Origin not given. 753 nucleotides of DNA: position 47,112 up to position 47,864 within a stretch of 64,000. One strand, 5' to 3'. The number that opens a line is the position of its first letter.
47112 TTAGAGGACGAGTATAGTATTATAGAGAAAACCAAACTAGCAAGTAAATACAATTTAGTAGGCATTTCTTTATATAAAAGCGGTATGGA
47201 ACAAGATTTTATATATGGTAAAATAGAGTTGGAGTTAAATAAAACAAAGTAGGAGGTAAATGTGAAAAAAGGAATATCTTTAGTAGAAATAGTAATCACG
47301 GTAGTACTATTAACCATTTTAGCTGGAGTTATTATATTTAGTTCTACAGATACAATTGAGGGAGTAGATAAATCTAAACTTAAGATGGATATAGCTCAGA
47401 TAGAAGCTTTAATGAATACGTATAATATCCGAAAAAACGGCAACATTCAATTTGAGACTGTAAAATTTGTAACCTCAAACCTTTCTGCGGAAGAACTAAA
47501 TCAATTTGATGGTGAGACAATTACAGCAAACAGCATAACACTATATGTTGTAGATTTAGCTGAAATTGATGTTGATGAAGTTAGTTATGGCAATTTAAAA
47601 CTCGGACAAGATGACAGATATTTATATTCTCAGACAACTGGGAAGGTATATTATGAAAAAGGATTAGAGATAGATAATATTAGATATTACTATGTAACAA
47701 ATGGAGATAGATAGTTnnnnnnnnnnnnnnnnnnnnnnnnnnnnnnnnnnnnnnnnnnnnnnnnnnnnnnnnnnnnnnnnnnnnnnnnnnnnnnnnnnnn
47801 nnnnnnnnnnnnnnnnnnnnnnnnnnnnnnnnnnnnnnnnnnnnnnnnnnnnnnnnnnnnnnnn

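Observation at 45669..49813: Pilin-led three-gene operon: GH18-like protein without the catalytic Glu, a canonical type IV pilin, and a 698-aa Glu5-less pilin fused to an FGE-sulfatase-like domain, with no pilus machinery in the window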

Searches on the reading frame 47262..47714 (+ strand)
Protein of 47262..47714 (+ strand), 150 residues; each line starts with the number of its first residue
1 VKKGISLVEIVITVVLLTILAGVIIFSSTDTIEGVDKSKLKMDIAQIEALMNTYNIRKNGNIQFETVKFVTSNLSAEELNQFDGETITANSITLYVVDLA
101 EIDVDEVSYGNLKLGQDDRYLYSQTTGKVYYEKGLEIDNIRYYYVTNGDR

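Call 3: search_protein_families(library=pfam, proteins=[window:47262-47714:+], max_evalue=1)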
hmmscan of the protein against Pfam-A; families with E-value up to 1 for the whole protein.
window:47262-47714:+ (150 aa): 3 families
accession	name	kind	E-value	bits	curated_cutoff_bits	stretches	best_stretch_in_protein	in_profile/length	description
PF07963.17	N_methyl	-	0.0067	16.4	21.2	1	2-24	4-26/27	Prokaryotic N-terminal methylation motif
PF24172.1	CdiI_ImmP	-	0.062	14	33.2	1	47-97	27-77/129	CdiI immunity protein EcoliA0-like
PF23357.1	DUF7088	-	0.069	13.8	27.8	1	45-91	41-84/105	Domain of unknown function (DUF7088)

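Call 4: search_protein_families(library=ncbifam, proteins=[window:47262-47714:+], max_evalue=1)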
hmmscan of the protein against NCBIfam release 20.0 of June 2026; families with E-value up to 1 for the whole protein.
window:47262-47714:+ (150 aa): 5 families
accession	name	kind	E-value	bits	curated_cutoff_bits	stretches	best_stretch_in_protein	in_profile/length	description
TIGR01710.1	typeII_sec_gspG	equivalog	0.00015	21.8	88.85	1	3-56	1-54/134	type II secretion system major pseudopilin GspG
NF033375.2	penta_rpt_QnrE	exception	0.087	12.8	480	1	54-115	137-197/214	QnrE family quinolone resistance pentapeptide repeat protein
NF041013.1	T4P_ComGE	equivalog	0.16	12.1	49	1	2-61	3-63/83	competence type IV pilus minor pilin ComGE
TIGR02532.1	IV_pilin_GFxxxE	domain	0.18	11.7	16.3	1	3-24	2-23/24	prepilin-type N-terminal cleavage/methylation domain-containing protein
TIGR01708.2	typeII_sec_gspH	equivalog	0.46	10.5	80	1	3-52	2-48/169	type II secretion system minor pseudopilin GspH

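Call 84: search_protein_representatives(protein=window:47262-47711:+)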
Query: 150 residues. Proteins with E-value up to 0.001 (for the whole library): 424; up to 1e-10: 159; up to 1e-30: 4. The best 150 are listed.
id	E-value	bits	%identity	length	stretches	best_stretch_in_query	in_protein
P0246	6.2e-51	188.2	62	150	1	1-149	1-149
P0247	3.0e-46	173.0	57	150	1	1-149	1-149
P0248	4.9e-38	146.4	52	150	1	1-149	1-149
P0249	1.2e-35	138.7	48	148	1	1-145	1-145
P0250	5.9e-30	120.3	44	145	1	1-144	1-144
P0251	7.5e-27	110.2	41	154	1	2-146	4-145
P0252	7.1e-26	107.1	44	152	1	2-145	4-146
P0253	2.6e-25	105.2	39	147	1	2-145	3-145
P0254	2.4e-24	102.1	40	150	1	2-148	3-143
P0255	1.4e-23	99.6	61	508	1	60-149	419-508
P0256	4.0e-23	98.2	39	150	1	2-146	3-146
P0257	6.8e-23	97.4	39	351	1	1-148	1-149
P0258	1.2e-21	93.4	37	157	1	2-147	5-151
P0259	1.5e-21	93.1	38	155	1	2-147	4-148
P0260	2.6e-21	92.3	38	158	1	2-147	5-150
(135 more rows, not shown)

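Call 91: search_solved_structures(query=A6, max_evalue=10, show_alignments=3)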
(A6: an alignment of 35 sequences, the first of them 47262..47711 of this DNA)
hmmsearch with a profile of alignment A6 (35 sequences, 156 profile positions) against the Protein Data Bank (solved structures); distinct sequences matched with E-value up to 10: 37.
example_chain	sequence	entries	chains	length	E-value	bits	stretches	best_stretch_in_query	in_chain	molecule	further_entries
9egp_A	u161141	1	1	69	3.7e-06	30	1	2-62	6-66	Geopilin domain 1 protein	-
5wda_A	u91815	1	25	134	5.6e-06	29.4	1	8-68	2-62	General secretion pathway protein G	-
8pfb_G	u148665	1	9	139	2.2e-05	27.5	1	8-72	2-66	Type IV pilin PilE1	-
7tgg_A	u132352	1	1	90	0.00019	24.5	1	2-58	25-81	Geopilin domain 1 protein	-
8tob_GA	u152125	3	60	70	0.00019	24.5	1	8-59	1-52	Fimbrial protein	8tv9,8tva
2n28_A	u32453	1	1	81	0.0095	18.9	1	7-42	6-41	Protein Vpu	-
2hi2_A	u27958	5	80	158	0.0096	18.9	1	8-94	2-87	Fimbrial protein | PilA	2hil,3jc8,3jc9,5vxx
8qqj_J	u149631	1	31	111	0.013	18.5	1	8-75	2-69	Type IV narrow pilus major component PilA5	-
2m7g_A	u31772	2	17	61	0.018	18.1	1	8-59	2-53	Geopilin domain 1 protein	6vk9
1ay2_A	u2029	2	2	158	0.02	17.9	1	8-92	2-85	TYPE 4 PILIN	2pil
8tj2_C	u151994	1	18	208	0.021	17.8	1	8-67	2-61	Type IV major pilin protein PilA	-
8tum_e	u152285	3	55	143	0.023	17.7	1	8-59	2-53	Type IV major pilin protein PilA | Pilin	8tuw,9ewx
9iuf_A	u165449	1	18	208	0.028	17.4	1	8-77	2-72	CFA/III pilin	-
6xxe_A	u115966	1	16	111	0.03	17.3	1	8-69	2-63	Uncharacterized protein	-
6xxd_A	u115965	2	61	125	0.053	16.5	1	8-80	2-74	PilA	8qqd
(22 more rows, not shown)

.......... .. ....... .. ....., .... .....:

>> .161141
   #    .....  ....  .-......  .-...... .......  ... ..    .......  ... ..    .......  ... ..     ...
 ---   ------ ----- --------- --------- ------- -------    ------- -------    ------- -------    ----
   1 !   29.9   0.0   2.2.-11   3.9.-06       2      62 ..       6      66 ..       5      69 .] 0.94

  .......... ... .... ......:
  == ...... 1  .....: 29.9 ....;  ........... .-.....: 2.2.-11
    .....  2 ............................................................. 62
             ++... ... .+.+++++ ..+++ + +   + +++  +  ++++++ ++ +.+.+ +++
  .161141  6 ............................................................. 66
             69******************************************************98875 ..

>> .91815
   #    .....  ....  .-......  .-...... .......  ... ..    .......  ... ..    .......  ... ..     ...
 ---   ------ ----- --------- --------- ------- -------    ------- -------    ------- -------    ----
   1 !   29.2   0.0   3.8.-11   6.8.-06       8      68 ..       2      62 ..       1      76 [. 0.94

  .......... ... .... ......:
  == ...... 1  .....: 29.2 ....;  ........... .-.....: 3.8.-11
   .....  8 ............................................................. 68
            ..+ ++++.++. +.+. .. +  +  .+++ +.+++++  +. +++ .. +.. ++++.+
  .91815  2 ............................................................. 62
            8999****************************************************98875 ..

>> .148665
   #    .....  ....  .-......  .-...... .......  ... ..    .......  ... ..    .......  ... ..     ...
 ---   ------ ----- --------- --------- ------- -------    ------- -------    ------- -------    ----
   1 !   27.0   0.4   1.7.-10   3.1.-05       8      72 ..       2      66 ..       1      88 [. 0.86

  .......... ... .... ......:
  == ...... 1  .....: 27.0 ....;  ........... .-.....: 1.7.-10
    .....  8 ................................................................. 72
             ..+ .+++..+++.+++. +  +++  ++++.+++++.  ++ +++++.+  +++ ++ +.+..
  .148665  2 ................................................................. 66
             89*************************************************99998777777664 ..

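Call 92: search_protein_families(library=ncbifam, alignment_id=A6, max_evalue=0.01)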
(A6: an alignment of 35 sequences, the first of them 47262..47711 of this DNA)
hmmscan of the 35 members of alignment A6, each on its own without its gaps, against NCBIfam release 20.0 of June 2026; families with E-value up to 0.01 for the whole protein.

A. member 1, window:47262-47711:+ (150 aa): 1 family
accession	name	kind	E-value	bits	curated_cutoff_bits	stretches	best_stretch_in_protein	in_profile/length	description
TIGR01710.1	typeII_sec_gspG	equivalog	0.00015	21.8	88.85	1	3-56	1-54/134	type II secretion system major pseudopilin GspG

B. families by the number of members that match (of 35 scanned): 13 families
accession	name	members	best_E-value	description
TIGR01710.1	typeII_sec_gspG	14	6.4e-06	type II secretion system major pseudopilin GspG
NF007862.0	PRK10574.1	2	9.4e-05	prepilin peptidase-dependent pilin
TIGR01197.1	nramp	1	6.4e-05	metal ion transporter, metal ion (Mn2+/Fe2+) transporter (Nramp) family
NF006283.1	PRK08455.1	1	0.0005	flagellar basal body-associated protein FliL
TIGR01708.2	typeII_sec_gspH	1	0.00081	type II secretion system minor pseudopilin GspH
NF041840.1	rnfG_Methano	1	0.003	Rnf electron transport complex subunit RnfG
NF052589.1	ArlH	1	0.0035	archaellum protein ArlH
TIGR04210.1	bunya_NSm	1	0.0043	bunyavirus nonstructural protein NSm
NF038389.1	ArsS_fam_HK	1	0.0044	ArsS family sensor histidine kinase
TIGR04383.1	acidic_w_LPXTA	1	0.0048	processed acidic surface protein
NF050019.1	HpsJ_like_C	1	0.006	HpsJ-like protein, cyanoexosortase C-associated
NF041013.1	T4P_ComGE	1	0.0074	competence type IV pilus minor pilin ComGE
NF011237.0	PRK14644.1-1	1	0.0082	hypothetical protein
